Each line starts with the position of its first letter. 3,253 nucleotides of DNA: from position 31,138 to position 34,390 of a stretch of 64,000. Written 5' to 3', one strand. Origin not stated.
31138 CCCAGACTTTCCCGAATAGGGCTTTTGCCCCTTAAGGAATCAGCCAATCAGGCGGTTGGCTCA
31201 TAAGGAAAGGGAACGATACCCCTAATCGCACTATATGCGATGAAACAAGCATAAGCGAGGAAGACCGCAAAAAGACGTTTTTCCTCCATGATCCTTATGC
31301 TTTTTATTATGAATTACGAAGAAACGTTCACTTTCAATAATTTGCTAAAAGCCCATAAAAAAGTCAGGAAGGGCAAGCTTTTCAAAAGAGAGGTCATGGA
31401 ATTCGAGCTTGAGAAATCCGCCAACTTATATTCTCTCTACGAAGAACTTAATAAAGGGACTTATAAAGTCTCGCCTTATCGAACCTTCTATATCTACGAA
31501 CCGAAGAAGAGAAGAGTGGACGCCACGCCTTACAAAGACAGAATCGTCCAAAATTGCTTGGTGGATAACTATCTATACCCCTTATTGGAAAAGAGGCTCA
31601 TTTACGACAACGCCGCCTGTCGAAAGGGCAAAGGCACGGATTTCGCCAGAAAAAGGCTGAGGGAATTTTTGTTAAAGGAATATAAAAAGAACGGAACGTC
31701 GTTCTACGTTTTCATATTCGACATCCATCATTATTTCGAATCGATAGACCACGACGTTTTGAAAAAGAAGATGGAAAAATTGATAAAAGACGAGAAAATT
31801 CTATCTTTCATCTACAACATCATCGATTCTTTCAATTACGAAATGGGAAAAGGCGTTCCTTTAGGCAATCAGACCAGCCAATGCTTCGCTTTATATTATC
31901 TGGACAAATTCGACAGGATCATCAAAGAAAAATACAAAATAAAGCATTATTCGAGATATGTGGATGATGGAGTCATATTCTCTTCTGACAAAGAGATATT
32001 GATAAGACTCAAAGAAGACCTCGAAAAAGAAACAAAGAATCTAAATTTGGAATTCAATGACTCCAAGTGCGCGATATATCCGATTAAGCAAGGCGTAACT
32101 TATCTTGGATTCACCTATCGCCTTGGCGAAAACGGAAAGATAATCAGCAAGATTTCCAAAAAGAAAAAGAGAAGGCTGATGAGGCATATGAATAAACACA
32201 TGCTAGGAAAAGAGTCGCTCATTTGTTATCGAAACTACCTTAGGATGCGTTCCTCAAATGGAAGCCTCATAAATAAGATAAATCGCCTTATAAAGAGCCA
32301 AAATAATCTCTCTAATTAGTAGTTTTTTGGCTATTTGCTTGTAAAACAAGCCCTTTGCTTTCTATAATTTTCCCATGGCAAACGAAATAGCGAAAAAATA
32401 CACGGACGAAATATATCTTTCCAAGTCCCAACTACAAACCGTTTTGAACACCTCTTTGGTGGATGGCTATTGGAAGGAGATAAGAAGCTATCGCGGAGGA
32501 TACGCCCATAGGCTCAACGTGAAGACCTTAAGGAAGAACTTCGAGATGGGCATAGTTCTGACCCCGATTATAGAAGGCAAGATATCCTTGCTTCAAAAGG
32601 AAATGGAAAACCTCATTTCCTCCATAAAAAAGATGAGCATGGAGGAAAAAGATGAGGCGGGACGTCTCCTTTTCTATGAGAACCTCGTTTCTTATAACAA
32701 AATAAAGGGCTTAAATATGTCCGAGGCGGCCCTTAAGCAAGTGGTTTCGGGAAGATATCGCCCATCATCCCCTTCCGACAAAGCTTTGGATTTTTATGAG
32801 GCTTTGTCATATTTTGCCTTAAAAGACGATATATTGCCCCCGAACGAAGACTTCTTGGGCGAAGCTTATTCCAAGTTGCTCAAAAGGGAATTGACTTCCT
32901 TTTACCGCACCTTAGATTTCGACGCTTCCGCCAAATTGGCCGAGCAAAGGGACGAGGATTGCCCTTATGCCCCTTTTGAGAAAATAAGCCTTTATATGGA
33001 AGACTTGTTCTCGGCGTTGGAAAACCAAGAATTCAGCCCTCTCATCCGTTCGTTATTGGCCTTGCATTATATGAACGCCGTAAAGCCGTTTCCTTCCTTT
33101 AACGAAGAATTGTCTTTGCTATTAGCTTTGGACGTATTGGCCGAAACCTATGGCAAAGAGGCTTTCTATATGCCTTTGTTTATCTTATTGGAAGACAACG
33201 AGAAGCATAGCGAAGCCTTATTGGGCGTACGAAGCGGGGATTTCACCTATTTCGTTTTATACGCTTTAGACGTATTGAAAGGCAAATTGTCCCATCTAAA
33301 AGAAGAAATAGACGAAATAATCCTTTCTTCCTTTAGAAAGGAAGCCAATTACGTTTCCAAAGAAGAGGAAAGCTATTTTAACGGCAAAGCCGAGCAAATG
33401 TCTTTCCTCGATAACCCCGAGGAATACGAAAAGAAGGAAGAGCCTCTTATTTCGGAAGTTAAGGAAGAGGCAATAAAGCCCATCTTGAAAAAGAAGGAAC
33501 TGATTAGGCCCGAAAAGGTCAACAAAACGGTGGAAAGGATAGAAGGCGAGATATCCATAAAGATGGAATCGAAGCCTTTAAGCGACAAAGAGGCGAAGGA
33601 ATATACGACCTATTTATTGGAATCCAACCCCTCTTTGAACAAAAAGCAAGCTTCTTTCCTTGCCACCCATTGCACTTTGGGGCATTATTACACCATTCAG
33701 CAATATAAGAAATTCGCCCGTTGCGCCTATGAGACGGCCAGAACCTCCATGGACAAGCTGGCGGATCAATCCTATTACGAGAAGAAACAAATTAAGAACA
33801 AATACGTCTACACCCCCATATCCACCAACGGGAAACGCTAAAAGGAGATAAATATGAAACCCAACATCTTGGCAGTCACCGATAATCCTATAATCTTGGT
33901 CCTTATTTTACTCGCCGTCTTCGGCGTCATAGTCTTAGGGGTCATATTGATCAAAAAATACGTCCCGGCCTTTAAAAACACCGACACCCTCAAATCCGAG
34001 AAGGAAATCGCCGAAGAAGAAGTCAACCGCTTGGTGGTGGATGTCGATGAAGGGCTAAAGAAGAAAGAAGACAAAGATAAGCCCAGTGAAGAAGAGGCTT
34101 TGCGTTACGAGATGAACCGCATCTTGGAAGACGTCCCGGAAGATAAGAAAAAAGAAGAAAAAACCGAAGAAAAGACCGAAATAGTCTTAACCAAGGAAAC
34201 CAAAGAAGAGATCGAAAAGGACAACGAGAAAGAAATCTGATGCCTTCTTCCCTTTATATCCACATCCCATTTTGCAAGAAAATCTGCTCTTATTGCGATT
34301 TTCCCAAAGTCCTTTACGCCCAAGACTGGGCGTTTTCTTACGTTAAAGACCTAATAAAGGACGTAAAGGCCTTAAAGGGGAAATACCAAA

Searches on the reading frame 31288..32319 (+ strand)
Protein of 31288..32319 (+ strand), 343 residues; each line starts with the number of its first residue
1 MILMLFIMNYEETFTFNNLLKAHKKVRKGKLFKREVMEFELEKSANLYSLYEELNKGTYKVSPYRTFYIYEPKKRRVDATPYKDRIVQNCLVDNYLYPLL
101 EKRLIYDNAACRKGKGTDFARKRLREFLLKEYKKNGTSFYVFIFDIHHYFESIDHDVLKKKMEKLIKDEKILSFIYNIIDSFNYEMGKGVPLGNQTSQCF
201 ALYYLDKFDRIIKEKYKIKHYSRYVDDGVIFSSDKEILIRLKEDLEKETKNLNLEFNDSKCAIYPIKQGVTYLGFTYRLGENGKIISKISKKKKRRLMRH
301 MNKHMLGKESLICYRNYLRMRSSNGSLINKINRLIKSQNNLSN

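Call 5: search_protein_families(library=pfam, proteins=[window:31288-32319:+], max_evalue=0.01)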
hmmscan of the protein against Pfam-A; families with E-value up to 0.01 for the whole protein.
window:31288-32319:+ (343 aa): 1 family
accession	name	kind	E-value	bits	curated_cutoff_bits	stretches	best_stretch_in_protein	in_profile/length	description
PF00078.32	RVT_1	-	9.6e-22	78.1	29.6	1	75-276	10-204/205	Reverse transcriptase (RNA-dependent DNA polymerase)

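Call 11: find_encoding_contigs(protein=window:31288-32319:+, flank=6000, max_places=10)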
Protein window:31288-32319:+ (343 aa): 1 contig read that carries it; 1 place shown.
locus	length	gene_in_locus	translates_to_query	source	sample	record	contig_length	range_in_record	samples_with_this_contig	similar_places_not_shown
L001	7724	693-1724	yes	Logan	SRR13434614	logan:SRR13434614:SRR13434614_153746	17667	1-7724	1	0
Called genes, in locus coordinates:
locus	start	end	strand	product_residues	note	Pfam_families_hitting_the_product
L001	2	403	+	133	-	?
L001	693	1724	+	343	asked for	PF00078:RVT_1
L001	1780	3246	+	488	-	-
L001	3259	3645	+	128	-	-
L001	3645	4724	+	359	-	PF04055:Radical_SAM, PF06969:HemN_C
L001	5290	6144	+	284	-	PF02498:Bro-N (weak), PF02661:Fic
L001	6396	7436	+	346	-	PF01628:HrcA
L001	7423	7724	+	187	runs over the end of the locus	PF01025:GrpE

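Call 12: find_related_loci(query=window:31288-32319:+, collection=genome_contigs, flank=5000)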
Query window:31288-32319:+ (343 aa) in genome_contigs; peptide patterns used: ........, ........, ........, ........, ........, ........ (x = any residue, [..] = any of these).
192 stretches matched a pattern; 70 encode a relative of the query (tblastn E <= 1e-3); 70 distinct loci.
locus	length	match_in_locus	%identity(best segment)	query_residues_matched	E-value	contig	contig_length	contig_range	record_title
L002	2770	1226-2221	67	6-337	3e-161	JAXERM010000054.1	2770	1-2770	MAG: Bacilli bacterium isolate SUG2489 k141_411466, whole genome shotgun sequence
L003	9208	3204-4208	66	3-337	6e-149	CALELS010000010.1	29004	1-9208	MAG TPA_asm: uncultured Bacillales bacterium isolate ERR833052_bin.36_CONCOCT_v1.1_MAG genome assembly, contig: ERZ80949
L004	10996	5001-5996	68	8-339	4e-147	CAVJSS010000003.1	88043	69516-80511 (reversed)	uncultured Eubacteriales bacterium isolate H07682-L1_cleanbin_000032 genome assembly, contig: Spades_H07682-L1_contig_10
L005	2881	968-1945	67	8-333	1e-154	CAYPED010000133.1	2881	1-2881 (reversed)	MAG TPA_asm: uncultured Staphylococcaceae bacterium isolate binchicken_co323_37 genome assembly, contig: NODE_40294_leng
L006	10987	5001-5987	65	5-333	2e-143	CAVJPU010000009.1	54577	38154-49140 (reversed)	bacterium isolate H07650-L1_cleanbin_000012 genome assembly, contig: Spades_H07650-L1_contig_93, whole genome shotgun se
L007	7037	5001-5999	62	3-337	6e-133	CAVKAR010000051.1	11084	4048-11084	Lachnospiraceae bacterium isolate H07658-L1_cleanbin_000005 genome assembly, contig: Spades_H07658-L1_contig_1361, whole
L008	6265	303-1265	56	8-328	2e-123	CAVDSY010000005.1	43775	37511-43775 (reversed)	bacterium isolate H07627-L1_cleanbin_000039 genome assembly, contig: Spades_H07627-L1_contig_432, whole genome shotgun s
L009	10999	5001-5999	56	8-340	9e-122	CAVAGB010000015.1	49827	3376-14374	Erysipelotrichaceae bacterium isolate H07605-L1_cleanbin_000011 genome assembly, contig: Spades_H07605-L1_contig_234, wh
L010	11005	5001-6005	65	3-334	2e-136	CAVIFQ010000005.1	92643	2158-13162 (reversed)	Roseburia hominis isolate H07682-L1_cleanbin_000019 genome assembly, contig: Spades_H07682-L1_contig_95, whole genome sh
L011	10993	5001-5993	58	8-342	7e-112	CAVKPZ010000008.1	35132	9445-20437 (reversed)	Lachnospiraceae bacterium isolate H07689-L1_cleanbin_000017 genome assembly, contig: Spades_H07689-L1_contig_632, whole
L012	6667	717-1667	53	5-318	3e-101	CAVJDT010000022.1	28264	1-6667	Bacillota bacterium isolate H07681-L1_cleanbin_000020 genome assembly, contig: Spades_H07681-L1_contig_941, whole genome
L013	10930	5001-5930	52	9-318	7e-97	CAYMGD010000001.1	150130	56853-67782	MAG TPA_asm: uncultured Coprobacillus sp. isolate SRP225648_co1_120 genome assembly, contig: NODE_69_length_150130_cov_6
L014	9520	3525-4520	50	5-335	1e-95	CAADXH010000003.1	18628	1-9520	MAG TPA_asm: Bacilli bacterium, isolate HGM10607, WGS project CAADXH010000000 data, contig: ERS396321_61_k85_1696, whole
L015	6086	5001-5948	51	5-318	3e-95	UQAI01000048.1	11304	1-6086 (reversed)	uncultured Mollicutes bacterium isolate UMGS75 genome assembly, contig: NODE_916_length_11304_cov_9.117255, whole genome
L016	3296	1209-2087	54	8-301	9e-96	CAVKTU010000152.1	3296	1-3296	Holdemanella sp. isolate H07689-L1_cleanbin_000021 genome assembly, contig: Spades_H07689-L1_contig_12977, whole genome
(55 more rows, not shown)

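Call 30: find_related_loci(query=window:31288-32319:+, collection=metagenome_contigs, flank=4000)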
Query window:31288-32319:+ (343 aa) in metagenome_contigs; peptide patterns used: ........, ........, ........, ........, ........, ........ (x = any residue, [..] = any of these).
457 stretches matched a pattern; 252 encode a relative of the query (tblastn E <= 1e-3); the best 80 are kept; 80 distinct loci.
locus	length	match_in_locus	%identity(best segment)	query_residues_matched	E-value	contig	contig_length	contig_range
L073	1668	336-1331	51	6-339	1e-111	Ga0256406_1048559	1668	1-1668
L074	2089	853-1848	50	6-339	1e-108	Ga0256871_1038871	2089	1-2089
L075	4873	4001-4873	53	5-295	2e-96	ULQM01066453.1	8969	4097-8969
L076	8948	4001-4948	51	5-318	2e-95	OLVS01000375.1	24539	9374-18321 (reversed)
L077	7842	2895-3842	51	5-318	2e-94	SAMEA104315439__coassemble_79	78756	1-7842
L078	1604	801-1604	53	6-273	9e-97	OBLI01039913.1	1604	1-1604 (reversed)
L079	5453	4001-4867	44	7-297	3e-72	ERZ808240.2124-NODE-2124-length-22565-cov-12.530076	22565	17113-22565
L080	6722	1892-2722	48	11-286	9e-72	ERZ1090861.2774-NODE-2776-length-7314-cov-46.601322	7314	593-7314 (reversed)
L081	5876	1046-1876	47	11-286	4e-71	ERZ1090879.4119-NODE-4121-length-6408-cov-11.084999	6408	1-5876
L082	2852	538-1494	37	15-325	5e-60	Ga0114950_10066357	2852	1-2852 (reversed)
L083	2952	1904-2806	37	10-303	9e-59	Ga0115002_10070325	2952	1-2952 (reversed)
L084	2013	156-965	43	10-279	2e-58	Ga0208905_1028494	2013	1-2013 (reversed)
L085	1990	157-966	42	10-279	2e-58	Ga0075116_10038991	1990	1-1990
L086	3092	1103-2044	39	10-329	1e-56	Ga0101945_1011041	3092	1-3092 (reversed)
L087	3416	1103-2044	39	10-329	1e-56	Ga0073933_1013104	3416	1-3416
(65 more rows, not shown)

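Call 31: find_related_loci(query=window:31288-32319:+, collection=viral_contigs, flank=4000)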
Query window:31288-32319:+ (343 aa) in viral_contigs; peptide patterns used: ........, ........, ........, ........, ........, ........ (x = any residue, [..] = any of these).
56 stretches matched a pattern; 46 encode a relative of the query (tblastn E <= 1e-3); 46 distinct loci.
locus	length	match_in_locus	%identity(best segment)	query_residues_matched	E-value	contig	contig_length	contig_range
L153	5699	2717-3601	39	5-293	5e-58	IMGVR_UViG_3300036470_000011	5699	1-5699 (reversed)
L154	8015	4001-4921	38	10-304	3e-51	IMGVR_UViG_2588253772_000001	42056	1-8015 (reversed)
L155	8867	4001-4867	37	10-303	3e-50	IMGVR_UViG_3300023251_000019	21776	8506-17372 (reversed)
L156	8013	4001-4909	36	10-297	3e-50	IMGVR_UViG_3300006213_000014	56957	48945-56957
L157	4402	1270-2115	37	10-275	2e-50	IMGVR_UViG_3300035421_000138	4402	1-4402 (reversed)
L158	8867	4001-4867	37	10-303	3e-50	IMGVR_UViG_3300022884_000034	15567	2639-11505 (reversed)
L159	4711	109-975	37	10-303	6e-50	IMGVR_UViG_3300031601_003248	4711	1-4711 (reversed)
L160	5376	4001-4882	37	11-299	3e-49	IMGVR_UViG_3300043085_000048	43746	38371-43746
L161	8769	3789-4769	33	10-335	2e-46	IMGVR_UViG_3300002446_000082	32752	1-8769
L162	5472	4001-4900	36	10-297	2e-45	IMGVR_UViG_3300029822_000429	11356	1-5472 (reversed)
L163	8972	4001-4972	29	8-310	4e-43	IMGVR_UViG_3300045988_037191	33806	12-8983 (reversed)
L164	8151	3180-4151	29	8-310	4e-43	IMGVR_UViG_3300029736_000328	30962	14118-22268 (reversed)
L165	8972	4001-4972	29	8-310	3e-43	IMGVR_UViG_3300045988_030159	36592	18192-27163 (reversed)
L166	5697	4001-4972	29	8-310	5e-43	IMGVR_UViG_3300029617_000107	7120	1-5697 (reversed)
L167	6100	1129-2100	29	8-310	6e-43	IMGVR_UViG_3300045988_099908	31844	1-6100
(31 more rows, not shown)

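Call 39: search_solved_structures(query=window:31288-32316:+, max_evalue=0.01)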
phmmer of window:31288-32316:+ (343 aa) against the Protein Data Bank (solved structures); distinct sequences matched with E-value up to 0.01: 9.
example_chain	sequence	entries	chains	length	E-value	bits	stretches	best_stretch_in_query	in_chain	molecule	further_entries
8ub7_A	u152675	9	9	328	5.4e-36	127.7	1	12-305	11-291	Reverse transcriptase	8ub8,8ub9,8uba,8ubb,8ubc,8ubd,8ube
6ar1_A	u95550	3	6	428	2.8e-14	56.3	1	47-285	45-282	GsI-IIC RT | Trt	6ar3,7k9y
5hhj_A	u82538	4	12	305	1e-08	38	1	44-278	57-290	Retron-type reverse transcriptase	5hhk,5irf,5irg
6me0_C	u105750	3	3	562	3.8e-08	36.2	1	52-295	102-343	Maturase reverse transcriptase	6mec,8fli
5hhl_A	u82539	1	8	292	5.7e-08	35.6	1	42-278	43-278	Retron-type reverse transcriptase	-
7uim_D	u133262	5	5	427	7.3e-08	35.2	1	43-282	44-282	Group II intron reverse transcriptase/maturase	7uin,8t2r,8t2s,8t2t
9z6y_A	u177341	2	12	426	1.6e-07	34.1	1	137-236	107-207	Drt3a reverse transcriptase protein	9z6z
7kft_D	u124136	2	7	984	9.6e-07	31.5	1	48-280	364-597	Cas6-RT-Cas1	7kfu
9wy8_A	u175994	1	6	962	0.0022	20.5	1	139-270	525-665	Maltose/maltodextrin-binding periplasmic protein,Reverse transcriptase domain-containing p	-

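Call 41: search_solved_structures(query=window:31288-32316:+, max_evalue=1e-20, show_alignments=1)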
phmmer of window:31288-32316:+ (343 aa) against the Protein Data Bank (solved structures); distinct sequences matched with E-value up to 1e-20: 1.
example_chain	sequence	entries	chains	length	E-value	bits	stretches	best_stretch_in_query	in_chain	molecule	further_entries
8ub7_A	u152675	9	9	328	5.4e-36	127.7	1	12-305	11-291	Reverse transcriptase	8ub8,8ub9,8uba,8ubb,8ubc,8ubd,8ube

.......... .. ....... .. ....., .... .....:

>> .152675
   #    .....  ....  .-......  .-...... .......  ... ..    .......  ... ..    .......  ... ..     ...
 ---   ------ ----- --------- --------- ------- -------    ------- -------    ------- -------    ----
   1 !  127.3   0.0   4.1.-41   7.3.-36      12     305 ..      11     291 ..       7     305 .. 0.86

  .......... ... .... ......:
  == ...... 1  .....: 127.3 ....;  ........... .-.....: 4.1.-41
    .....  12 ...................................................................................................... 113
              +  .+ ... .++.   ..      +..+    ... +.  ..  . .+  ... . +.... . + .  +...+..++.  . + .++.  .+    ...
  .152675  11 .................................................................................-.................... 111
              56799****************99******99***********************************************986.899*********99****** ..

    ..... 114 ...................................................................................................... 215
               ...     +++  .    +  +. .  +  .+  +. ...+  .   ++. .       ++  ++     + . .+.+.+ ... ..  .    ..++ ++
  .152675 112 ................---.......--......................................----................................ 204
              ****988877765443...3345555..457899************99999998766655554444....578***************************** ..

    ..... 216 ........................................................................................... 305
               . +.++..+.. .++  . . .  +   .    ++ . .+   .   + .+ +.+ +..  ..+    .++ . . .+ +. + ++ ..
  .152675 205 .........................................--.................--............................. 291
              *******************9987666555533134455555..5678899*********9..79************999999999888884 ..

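Call 60: search_protein_families(library=ncbifam, proteins=[window:31288-32319:+], max_evalue=0.01)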
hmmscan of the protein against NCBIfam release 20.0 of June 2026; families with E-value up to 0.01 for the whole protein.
window:31288-32319:+ (343 aa): 5 families
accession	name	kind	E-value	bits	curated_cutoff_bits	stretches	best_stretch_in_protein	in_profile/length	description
TIGR04416.1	group_II_RT_mat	equivalog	3.7e-35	121.7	300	1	18-305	3-299/353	group II intron reverse transcriptase/maturase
NF041747.1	Drt3a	equivalog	7.4e-23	81.5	200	1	130-304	102-295/412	antiviral reverse transcriptase Drt3a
NF041746.1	Drt2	equivalog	9.1e-12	44.8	390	2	186-303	220-346/416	antiviral reverse transcriptase Drt2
NF041748.1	Drt3b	equivalog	3e-07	29.5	350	1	149-264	184-315/647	antiviral reverse transcriptase Drt3b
NF041749.1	Drt4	equivalog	8.2e-05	21.8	450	1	185-265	190-268/489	antiviral reverse transcriptase Drt4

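Call 67: search_protein_families(library=phrogs, proteins=[window:31288-32319:+], max_evalue=0.001)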
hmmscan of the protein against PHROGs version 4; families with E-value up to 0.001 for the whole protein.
window:31288-32319:+ (343 aa): 1 family
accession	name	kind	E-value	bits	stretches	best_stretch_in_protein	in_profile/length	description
phrog_1423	-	DNA, RNA and nucleotide metabolism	2.2e-94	318.4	1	9-310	102-414/1040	Reverse transcriptase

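Call 83: search_protein_families(library=pfam, proteins=[L004:226-816:+, L004:6002-7342:-, L006:296-1237:+, L009:278-1210:+, L009:6489-7535:+, L009:8968-10332:+, L010:27-1328:+, L010:6209-7381:+, L011:658-1782:+, L011:6823-8196:+], max_evalue=0.001)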
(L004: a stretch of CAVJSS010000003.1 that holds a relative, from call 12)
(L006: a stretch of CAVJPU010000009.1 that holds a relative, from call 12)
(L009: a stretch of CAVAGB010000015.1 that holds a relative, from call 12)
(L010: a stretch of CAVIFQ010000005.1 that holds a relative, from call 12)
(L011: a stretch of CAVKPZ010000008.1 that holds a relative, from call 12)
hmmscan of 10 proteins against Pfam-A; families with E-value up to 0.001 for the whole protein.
L004:226-816:+ (196 aa): 0 families

L004:6002-7342:- (446 aa): 4 families
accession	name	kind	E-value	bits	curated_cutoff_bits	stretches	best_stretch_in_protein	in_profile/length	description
PF13173.12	AAA_14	-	1.9e-24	86.5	27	1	21-159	2-129/129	AAA domain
PF13635.12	DUF4143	-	1.8e-13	51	28.1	1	230-398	1-159/160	Domain of unknown function (DUF4143)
PF20720.3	nSTAND3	-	6.4e-05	23.1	27.2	1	10-105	6-98/155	Novel STAND NTPase 3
PF13401.12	AAA_22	-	0.00039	21.2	27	0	22-112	6-101/130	AAA domain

L006:296-1237:+ (313 aa): 1 family
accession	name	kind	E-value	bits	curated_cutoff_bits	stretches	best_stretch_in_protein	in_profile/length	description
PF13635.12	DUF4143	-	9.6e-27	94.1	28.1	1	97-256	7-159/160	Domain of unknown function (DUF4143)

L009:278-1210:+ (310 aa): 2 families
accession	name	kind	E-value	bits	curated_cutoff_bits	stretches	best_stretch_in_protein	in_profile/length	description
PF13248.11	Zn_ribbon_3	-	0.00017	21.4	27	0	170-183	3-16/26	zinc-ribbon domain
PF12760.12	Zn_ribbon_IS1595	-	0.00033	21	25.4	0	123-176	7-44/46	Transposase zinc-ribbon domain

L009:6489-7535:+ (348 aa): 5 families
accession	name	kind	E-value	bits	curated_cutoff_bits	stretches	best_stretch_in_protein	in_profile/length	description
PF13173.12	AAA_14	-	2.9e-06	27.8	27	0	39-99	2-55/129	AAA domain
PF13191.12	AAA_16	-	5.2e-06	27.5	32.6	1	20-148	4-141/167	AAA ATPase domain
PF25199.1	nSTAND_NTPase5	-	0.0001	22.6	34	0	34-99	36-100/145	Novel STAND NTPase 5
PF13604.12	AAA_30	-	0.00027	21.2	27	1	37-88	16-66/191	AAA domain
PF04851.21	ResIII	-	0.00029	21.2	22.5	0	37-147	21-133/164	Type III restriction enzyme, res subunit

L009:8968-10332:+ (454 aa): 3 families
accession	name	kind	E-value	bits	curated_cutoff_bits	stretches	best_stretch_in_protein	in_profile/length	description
PF13173.12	AAA_14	-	1.2e-22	80.7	27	1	26-161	4-129/129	AAA domain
PF13635.12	DUF4143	-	1.9e-20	73.7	28.1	1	240-407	10-160/160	Domain of unknown function (DUF4143)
PF13401.12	AAA_22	-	0.00022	22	27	0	25-115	6-104/130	AAA domain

L010:27-1328:+ (433 aa): 5 families
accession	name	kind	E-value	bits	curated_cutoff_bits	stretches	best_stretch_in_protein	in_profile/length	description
PF11987.13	IF-2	-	2.4e-37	127.8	27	1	213-325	4-116/117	Translation-initiation factor 2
PF22042.2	EF-G_D2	-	3.4e-24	85.2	27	1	113-190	3-83/84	Elongation factor G domain 2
PF00009.33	GTP_EFTU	-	1.4e-21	77.3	26.5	1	3-97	87-184/188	Elongation factor Tu GTP binding domain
PF03144.31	GTP_EFTU_D2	-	5.3e-10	40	30.3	1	357-424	1-72/73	Elongation factor Tu domain 2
PF00872.24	Transposase_mut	-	0.00073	19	21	0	222-327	213-316/379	Transposase, Mutator family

L010:6209-7381:+ (390 aa): 4 families
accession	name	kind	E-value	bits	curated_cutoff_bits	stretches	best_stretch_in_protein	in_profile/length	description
PF13304.12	AAA_21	-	2.5e-22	80.7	27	1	44-331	4-304/304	AAA domain, putative AbiEii toxin, Type IV TA system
PF13175.12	AAA_15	-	3.2e-10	40.6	32.1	1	1-96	1-55/374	AAA ATPase domain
PF02463.25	SMC_N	-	4.8e-07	29.9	40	0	289-347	161-215/220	RecF/RecN/SMC N terminal domain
PF13476.12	AAA_23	-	1.2e-06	29.7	27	1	4-115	1-84/201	AAA domain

L011:658-1782:+ (374 aa): 0 families

L011:6823-8196:+ (457 aa): 3 families
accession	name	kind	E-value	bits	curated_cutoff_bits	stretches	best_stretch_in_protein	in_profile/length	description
PF13173.12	AAA_14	-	7.4e-20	71.7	27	1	17-165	2-129/129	AAA domain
PF13635.12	DUF4143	-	8.5e-19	68.3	28.1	1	245-396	10-159/160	Domain of unknown function (DUF4143)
PF01637.24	ATPase_2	-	1.3e-06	28.9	33.2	1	5-59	7-63/225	ATPase domain predominantly from Archaea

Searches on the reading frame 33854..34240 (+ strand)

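Call 60: search_protein_families(library=ncbifam, proteins=[window:33854-34240:+], max_evalue=0.01)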
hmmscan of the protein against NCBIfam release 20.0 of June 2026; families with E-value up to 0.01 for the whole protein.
window:33854-34240:+ (128 aa): 2 families
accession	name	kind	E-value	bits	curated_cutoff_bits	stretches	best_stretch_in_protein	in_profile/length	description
NF011361.0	PRK14780.1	equivalog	0.004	16.5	199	1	13-76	199-253/263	lipoprotein signal peptidase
NF047368.1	collar_FlbB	equivalog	0.0062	16.4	110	1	13-120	9-113/193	periplasmic-type flagellar collar protein FlbB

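Call 66: search_protein_families(library=pfam, proteins=[window:33854-34240:+], max_evalue=0.001)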
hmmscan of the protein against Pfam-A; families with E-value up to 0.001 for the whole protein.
window:33854-34240:+ (128 aa): 0 families

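Call 67: search_protein_families(library=phrogs, proteins=[window:33854-34240:+], max_evalue=0.001)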
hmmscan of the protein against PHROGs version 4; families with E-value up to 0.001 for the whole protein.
window:33854-34240:+ (128 aa): 0 families
